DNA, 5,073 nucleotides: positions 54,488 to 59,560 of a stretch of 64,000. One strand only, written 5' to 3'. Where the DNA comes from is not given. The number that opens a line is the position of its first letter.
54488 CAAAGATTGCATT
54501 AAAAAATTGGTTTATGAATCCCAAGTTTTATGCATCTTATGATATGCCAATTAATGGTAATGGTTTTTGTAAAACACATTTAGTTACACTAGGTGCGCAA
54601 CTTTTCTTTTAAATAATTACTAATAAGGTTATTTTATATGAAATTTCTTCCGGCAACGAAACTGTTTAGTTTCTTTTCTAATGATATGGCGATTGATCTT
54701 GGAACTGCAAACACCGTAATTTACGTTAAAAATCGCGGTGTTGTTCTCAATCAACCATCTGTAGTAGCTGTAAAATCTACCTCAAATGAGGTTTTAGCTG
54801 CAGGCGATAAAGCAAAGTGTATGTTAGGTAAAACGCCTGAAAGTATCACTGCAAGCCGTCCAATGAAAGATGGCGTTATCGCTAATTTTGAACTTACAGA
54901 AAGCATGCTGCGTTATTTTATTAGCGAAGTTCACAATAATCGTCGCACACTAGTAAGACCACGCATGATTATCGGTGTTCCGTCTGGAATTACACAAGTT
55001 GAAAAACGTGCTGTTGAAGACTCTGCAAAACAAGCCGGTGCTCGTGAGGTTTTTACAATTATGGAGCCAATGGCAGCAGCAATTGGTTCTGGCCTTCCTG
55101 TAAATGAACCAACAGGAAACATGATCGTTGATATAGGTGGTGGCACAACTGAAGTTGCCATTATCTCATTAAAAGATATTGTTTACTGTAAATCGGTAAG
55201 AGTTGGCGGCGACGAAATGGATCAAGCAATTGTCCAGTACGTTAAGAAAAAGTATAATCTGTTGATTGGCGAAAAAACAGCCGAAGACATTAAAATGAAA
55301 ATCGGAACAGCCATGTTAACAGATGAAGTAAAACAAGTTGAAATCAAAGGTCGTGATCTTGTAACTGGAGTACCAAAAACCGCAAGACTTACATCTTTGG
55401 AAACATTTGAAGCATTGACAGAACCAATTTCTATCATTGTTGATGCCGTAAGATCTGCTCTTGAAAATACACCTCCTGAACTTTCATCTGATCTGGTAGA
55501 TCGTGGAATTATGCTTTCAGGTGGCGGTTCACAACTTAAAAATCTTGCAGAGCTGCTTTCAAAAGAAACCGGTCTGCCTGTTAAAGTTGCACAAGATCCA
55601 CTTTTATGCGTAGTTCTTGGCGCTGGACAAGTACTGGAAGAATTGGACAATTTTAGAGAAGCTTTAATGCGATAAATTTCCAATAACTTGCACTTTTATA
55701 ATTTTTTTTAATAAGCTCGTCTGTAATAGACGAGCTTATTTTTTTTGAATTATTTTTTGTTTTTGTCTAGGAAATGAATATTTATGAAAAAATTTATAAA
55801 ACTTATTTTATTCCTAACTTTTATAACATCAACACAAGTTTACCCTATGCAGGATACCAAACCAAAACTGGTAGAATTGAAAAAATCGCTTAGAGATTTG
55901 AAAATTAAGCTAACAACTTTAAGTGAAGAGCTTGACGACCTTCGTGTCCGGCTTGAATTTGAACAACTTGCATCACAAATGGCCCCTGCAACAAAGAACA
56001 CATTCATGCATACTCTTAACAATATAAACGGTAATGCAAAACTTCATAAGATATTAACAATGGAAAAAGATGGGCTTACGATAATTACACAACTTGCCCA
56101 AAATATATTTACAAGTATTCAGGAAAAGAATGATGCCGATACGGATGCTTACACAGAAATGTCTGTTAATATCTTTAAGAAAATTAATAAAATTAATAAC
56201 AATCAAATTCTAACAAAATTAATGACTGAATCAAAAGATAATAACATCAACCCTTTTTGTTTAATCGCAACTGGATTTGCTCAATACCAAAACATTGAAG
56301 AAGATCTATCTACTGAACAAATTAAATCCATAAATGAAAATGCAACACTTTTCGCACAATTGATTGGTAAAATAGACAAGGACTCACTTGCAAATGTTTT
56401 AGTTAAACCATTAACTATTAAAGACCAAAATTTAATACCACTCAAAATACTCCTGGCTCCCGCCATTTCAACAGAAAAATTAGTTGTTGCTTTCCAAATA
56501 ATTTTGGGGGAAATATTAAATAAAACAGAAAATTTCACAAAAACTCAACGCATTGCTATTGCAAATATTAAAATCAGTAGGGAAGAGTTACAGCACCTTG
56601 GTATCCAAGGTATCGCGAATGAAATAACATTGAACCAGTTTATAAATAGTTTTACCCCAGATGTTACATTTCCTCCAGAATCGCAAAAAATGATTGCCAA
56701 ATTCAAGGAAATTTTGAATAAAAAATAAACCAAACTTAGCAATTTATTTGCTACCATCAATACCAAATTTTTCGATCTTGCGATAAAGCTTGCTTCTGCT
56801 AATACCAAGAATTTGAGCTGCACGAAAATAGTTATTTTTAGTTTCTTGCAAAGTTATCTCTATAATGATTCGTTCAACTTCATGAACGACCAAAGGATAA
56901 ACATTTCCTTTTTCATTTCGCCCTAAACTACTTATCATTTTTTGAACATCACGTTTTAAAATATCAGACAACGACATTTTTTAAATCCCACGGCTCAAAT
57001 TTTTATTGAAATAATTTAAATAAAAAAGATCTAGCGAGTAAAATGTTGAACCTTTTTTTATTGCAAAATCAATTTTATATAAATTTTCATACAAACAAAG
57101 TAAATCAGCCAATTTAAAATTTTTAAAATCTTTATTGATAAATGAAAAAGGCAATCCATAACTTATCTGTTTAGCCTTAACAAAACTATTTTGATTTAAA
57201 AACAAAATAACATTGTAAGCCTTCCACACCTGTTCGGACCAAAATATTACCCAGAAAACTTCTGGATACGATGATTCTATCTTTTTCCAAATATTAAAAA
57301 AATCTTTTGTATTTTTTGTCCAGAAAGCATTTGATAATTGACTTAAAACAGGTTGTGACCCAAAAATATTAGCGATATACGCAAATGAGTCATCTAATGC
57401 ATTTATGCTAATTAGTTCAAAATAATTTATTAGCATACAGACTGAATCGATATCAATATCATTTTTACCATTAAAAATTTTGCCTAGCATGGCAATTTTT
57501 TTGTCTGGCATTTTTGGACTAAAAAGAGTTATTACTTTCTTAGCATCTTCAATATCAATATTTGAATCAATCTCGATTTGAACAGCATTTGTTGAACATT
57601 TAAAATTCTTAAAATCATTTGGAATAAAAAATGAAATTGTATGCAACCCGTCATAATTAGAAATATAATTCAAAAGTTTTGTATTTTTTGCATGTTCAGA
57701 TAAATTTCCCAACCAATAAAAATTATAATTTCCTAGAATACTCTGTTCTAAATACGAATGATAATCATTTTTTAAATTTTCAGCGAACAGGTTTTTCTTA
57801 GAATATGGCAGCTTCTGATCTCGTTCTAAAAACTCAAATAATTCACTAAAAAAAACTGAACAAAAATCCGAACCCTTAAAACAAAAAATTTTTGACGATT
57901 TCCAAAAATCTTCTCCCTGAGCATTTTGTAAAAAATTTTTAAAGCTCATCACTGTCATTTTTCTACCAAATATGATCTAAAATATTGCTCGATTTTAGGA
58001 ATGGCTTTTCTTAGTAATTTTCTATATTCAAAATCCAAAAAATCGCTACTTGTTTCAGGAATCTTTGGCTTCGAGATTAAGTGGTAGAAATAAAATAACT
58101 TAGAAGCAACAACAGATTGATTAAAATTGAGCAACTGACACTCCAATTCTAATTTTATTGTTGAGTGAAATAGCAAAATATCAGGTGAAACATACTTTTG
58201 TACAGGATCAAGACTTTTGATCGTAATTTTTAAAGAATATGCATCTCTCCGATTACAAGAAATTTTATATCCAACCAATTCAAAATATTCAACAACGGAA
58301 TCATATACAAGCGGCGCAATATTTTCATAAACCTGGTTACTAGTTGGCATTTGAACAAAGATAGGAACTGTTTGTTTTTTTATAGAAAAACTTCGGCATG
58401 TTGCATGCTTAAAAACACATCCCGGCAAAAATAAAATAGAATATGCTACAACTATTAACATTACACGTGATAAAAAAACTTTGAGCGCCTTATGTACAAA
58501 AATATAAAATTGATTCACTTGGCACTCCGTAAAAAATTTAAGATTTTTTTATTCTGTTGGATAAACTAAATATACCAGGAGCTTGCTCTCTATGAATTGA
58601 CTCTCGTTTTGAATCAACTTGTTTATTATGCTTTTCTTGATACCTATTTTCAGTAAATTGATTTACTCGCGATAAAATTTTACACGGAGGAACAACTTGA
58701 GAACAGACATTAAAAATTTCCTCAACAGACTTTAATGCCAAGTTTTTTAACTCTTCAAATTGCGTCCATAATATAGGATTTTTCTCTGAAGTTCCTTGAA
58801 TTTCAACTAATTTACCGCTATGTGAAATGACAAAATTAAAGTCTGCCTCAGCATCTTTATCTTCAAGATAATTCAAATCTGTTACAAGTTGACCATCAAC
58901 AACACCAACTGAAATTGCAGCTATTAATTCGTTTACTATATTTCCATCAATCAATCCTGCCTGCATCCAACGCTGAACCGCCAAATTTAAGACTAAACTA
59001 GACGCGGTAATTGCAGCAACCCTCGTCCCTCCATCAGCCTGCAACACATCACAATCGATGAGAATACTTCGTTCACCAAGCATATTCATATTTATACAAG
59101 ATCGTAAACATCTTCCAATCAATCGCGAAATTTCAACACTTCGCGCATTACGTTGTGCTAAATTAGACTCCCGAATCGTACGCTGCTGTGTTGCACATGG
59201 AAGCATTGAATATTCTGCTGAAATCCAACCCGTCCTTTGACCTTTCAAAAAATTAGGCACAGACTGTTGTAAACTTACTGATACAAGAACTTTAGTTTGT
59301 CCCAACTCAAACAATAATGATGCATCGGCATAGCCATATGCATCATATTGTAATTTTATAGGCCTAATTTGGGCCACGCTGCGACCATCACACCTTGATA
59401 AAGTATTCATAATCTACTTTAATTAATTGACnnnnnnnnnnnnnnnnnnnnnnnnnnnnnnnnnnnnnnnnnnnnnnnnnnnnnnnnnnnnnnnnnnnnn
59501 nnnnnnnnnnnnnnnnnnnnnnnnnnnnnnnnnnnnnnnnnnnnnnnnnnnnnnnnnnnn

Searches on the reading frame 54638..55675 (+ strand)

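Call 41: search_protein_families(library=pfam, proteins=[window:54638-55675:+], max_evalue=0.00001)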
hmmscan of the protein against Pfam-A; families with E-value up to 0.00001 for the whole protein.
window:54638-55675:+ (345 aa): 5 families
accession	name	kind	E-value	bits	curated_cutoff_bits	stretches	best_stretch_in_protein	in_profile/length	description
PF06723.19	MreB_Mbl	-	3.1e-146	486.8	27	1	14-339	1-325/327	MreB/Mbl protein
PF14450.12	FtsA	-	1.6e-15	58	31.8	1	163-320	2-112/127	Cell division protein FtsA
PF00012.26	HSP70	-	3e-12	46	20.6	1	110-329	136-368/599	Hsp70 protein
PF00022.25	Actin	-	2.3e-09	36.8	27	1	29-214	20-204/410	Actin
PF11104.14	PilM_2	-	2.2e-08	33.8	27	0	158-206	179-227/340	Type IV pilus assembly protein PilM;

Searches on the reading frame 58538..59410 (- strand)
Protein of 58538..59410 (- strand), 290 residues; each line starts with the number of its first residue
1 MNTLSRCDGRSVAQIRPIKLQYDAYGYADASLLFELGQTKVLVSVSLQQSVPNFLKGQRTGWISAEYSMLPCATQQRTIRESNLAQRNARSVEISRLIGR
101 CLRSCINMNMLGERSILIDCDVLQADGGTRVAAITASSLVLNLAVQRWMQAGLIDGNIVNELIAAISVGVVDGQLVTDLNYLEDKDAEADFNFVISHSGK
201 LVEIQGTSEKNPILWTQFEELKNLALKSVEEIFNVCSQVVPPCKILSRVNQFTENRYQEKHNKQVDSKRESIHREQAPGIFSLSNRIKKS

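Call 64: search_protein_families(library=pfam, proteins=[window:58538-59410:-], max_evalue=0.01)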
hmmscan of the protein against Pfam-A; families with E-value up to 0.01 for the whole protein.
window:58538-59410:- (290 aa): 2 families
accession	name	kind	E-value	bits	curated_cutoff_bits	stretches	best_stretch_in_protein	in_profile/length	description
PF01138.27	RNase_PH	-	7.6e-25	88.3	25.5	1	14-142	1-125/130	3' exoribonuclease family, domain 1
PF03725.20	RNase_PH_C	-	8.9e-10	38.8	20.8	1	162-227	2-66/67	3' exoribonuclease family, domain 2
